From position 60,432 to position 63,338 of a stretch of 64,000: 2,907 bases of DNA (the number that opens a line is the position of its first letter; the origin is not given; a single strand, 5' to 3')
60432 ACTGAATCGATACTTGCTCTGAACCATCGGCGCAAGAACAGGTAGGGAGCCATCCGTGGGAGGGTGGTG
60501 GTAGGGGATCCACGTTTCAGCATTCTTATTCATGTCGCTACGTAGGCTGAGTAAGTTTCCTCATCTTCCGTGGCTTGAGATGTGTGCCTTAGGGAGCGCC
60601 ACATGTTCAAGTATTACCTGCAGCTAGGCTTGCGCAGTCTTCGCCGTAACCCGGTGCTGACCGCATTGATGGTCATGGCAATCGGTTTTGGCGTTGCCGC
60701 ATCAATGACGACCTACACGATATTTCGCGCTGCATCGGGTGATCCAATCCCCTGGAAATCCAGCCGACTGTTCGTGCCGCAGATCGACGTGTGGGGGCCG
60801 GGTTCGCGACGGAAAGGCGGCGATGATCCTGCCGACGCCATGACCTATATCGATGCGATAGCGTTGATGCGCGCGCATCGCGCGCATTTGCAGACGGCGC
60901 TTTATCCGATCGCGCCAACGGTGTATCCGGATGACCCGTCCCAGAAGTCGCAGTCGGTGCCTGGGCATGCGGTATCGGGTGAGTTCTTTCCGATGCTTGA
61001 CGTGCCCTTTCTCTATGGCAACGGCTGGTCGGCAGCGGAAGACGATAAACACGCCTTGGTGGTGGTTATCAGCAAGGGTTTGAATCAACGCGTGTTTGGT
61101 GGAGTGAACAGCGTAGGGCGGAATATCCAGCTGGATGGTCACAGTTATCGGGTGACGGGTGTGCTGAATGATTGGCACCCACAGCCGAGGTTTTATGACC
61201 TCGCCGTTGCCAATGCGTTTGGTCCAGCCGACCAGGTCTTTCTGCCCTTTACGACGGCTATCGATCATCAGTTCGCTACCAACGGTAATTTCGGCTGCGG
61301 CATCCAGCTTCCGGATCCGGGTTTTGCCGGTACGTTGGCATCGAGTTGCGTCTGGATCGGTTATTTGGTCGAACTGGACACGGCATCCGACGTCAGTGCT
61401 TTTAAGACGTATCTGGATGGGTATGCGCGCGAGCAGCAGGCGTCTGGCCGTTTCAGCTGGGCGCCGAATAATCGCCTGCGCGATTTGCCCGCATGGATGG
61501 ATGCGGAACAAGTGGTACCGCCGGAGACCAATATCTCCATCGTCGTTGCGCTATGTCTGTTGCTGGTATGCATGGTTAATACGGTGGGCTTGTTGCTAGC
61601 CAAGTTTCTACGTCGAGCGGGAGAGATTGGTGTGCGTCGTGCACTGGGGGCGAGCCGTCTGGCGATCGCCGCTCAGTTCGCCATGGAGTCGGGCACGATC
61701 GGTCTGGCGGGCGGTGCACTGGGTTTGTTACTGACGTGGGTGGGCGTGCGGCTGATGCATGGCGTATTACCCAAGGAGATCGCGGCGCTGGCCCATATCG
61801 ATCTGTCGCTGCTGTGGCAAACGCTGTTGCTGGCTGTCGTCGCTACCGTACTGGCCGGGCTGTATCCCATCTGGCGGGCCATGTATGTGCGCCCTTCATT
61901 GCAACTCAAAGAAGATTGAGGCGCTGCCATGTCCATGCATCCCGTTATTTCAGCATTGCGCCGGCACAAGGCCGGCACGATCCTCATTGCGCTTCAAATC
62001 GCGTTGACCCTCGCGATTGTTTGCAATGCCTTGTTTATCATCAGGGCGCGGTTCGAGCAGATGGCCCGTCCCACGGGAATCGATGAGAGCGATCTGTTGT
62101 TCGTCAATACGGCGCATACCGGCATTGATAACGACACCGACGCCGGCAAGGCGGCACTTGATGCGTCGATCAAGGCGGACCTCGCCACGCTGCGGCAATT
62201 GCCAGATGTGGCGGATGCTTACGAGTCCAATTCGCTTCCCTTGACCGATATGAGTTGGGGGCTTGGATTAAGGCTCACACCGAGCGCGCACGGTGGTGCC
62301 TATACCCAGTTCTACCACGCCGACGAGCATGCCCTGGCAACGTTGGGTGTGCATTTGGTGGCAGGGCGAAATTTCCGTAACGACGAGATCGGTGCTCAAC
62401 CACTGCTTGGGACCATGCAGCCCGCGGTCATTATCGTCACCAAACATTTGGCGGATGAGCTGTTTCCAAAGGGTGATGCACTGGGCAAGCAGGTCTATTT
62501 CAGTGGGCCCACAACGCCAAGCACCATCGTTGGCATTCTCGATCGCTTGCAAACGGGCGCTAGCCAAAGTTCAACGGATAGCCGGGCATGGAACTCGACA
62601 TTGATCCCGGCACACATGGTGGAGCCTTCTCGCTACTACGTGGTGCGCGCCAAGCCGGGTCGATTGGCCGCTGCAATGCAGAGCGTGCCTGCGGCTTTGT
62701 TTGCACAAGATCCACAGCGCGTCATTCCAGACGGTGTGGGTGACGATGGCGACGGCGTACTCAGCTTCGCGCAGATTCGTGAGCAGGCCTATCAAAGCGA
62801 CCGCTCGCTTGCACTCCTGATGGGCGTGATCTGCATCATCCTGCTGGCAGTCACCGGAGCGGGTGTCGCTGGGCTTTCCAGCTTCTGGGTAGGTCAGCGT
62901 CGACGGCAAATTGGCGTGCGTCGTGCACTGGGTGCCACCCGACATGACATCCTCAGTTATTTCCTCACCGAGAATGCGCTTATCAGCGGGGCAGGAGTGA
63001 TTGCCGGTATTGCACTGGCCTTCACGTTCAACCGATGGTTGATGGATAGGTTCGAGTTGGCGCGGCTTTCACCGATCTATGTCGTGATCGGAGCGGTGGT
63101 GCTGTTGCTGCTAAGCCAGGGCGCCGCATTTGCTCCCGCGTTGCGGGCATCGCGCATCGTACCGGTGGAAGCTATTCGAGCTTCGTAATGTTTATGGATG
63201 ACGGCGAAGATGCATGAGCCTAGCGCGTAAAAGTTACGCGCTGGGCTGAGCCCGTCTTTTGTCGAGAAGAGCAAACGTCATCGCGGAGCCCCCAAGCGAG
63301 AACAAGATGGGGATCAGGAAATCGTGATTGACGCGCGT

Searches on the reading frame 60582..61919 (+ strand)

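Call 22: search_protein_families(library=pfam, proteins=[window:60582-61919:+], max_evalue=0.00001)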
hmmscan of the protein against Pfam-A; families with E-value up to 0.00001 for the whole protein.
window:60582-61919:+ (445 aa): 2 families
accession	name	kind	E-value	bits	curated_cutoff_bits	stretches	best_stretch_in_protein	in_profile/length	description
PF12704.14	MacB_PCD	-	7.9e-20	72.5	27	1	27-232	1-181/207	MacB-like periplasmic core domain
PF02687.27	FtsX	-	7.2e-16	58.8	25.5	1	320-435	1-117/120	FtsX-like permease C-terminal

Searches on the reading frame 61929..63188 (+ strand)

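Call 22: search_protein_families(library=pfam, proteins=[window:61929-63188:+], max_evalue=0.00001)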
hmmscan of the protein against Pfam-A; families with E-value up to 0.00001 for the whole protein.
window:61929-63188:+ (419 aa): 2 families
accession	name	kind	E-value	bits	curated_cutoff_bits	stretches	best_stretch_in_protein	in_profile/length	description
PF02687.27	FtsX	-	2.3e-16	60.4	25.5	1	300-411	2-119/120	FtsX-like permease C-terminal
PF12704.14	MacB_PCD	-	2.1e-12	48.2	27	1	25-251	7-201/207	MacB-like periplasmic core domain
